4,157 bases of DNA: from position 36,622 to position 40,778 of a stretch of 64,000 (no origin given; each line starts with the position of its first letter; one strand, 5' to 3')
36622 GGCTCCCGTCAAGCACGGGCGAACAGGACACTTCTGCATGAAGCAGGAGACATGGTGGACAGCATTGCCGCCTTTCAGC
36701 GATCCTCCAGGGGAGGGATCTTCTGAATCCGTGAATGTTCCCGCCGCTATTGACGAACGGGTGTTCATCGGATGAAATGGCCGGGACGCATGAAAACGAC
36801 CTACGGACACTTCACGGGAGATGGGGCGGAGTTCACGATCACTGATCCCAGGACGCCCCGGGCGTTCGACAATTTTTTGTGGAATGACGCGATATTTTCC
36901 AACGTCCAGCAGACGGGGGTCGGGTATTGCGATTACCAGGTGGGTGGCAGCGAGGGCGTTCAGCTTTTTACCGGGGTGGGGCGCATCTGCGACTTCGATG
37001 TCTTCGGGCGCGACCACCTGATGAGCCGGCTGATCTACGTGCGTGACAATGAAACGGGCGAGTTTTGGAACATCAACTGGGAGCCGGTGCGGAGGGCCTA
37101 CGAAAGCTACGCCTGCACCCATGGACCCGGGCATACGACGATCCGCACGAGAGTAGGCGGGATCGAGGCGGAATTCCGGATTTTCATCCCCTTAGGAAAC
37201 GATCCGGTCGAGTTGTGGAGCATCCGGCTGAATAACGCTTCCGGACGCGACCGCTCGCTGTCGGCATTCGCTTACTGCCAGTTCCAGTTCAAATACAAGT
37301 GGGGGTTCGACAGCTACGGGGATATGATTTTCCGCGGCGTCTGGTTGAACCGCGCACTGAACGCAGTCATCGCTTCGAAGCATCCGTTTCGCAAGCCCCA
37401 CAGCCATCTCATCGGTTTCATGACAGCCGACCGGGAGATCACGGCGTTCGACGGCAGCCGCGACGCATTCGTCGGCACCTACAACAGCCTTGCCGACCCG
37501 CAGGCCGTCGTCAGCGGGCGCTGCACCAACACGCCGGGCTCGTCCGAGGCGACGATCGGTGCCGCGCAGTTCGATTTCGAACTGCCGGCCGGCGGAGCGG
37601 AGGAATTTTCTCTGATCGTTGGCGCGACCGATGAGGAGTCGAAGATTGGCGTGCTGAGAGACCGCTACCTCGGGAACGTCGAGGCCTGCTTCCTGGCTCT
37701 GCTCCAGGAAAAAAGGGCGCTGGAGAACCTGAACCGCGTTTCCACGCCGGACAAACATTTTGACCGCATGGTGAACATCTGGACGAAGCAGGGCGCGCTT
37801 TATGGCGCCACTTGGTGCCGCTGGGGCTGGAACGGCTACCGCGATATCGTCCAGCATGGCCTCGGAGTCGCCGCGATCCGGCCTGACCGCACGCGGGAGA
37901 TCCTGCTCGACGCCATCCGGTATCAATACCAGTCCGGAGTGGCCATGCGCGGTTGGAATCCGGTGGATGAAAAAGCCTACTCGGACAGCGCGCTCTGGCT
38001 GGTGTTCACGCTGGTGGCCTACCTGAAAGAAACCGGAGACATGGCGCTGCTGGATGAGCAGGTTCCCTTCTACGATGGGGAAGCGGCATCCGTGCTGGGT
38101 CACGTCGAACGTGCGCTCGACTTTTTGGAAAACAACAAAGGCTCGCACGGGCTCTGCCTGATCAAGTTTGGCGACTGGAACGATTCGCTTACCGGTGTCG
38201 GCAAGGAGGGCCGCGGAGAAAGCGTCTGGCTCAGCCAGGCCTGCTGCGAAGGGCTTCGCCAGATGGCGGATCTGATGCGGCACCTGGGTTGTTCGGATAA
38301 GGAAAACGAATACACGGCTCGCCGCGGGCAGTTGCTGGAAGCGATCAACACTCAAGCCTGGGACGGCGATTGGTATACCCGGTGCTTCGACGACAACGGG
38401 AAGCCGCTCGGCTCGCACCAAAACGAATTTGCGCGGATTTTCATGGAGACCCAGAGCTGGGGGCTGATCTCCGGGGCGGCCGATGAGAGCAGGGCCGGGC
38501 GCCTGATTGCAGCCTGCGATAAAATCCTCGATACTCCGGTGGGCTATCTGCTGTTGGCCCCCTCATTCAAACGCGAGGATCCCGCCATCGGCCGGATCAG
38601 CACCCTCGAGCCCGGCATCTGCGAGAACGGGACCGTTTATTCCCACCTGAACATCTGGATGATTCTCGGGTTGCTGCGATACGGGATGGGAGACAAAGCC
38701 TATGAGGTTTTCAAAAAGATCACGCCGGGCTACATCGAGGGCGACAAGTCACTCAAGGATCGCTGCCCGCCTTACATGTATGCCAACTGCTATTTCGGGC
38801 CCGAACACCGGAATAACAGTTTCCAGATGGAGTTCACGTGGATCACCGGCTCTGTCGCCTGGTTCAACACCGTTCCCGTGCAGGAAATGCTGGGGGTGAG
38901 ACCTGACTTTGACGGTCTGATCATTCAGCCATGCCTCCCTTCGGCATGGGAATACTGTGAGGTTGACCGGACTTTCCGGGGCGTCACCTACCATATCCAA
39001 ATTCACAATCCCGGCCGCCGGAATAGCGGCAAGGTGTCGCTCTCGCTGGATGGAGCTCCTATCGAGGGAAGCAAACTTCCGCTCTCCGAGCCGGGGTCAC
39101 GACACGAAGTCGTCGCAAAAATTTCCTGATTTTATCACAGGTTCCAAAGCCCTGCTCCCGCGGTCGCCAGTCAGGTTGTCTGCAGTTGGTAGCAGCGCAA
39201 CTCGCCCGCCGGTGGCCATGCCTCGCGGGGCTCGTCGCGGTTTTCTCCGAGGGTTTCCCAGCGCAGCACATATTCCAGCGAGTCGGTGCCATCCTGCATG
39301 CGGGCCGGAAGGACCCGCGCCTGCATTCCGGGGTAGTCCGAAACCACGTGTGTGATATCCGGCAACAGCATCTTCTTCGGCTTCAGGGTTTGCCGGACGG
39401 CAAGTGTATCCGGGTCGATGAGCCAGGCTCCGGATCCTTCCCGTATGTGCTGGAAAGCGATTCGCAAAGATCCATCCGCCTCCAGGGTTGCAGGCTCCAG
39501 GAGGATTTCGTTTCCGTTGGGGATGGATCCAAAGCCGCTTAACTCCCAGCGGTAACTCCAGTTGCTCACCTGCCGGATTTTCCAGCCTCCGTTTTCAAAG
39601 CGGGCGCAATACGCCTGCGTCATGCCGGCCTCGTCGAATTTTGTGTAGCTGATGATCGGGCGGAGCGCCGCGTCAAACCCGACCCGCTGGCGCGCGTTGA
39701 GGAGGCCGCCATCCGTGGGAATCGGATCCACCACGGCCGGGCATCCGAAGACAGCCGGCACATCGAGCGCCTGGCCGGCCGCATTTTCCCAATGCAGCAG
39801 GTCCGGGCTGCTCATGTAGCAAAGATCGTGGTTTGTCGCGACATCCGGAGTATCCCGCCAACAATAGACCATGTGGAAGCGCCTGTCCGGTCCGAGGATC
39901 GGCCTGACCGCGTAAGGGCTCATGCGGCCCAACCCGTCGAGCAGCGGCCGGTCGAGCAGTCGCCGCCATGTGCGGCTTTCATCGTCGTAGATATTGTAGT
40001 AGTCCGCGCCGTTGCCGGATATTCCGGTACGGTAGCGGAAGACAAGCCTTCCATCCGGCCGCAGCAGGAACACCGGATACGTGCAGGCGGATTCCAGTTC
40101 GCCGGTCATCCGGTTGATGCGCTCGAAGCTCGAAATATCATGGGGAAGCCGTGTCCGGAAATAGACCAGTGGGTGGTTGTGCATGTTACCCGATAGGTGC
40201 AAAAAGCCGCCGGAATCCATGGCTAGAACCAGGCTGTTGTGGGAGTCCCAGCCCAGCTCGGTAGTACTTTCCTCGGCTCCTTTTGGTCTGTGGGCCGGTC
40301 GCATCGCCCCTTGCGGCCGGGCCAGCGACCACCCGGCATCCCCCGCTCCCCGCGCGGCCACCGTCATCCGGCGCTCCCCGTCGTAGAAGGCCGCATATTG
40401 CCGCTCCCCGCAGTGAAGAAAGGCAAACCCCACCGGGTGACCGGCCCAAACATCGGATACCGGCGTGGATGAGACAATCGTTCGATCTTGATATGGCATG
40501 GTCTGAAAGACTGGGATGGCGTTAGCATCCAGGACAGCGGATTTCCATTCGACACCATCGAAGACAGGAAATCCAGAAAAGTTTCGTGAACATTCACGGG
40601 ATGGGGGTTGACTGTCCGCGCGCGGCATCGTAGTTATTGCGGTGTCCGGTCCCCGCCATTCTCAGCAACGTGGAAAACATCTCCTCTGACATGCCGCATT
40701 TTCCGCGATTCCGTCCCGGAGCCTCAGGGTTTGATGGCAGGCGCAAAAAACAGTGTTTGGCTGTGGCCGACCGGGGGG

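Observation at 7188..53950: Recurrent 12-bp palindrome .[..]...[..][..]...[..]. marks at least nine promoter-proximal intergenic sites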

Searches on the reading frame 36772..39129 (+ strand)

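Call 8: search_protein_families(library=pfam, proteins=[window:36772-39129:+], max_evalue=0.001)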
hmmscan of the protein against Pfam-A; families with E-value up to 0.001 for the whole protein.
window:36772-39129:+ (785 aa): 2 families
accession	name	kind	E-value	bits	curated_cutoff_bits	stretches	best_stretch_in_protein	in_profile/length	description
PF17167.11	Glyco_hydro_94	-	1.6e-87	294.4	27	1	322-708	10-420/420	Glycosyl hydrolase 94 superfamily, catalytic domain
PF06165.18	GH94_b-supersand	-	1.8e-44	152.5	23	1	34-284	6-251/251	Glycosyl hydrolase 94, supersandwich domain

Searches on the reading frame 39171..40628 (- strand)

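Call 8: search_protein_families(library=pfam, proteins=[window:39171-40628:-], max_evalue=0.001)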
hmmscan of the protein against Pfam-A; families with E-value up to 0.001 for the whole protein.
window:39171-40628:- (485 aa): 1 family
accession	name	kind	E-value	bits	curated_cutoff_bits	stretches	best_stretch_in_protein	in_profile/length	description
PF15892.11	BNR_4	-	2.5e-80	270.2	27.3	1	76-357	1-272/272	BNR repeat-containing family member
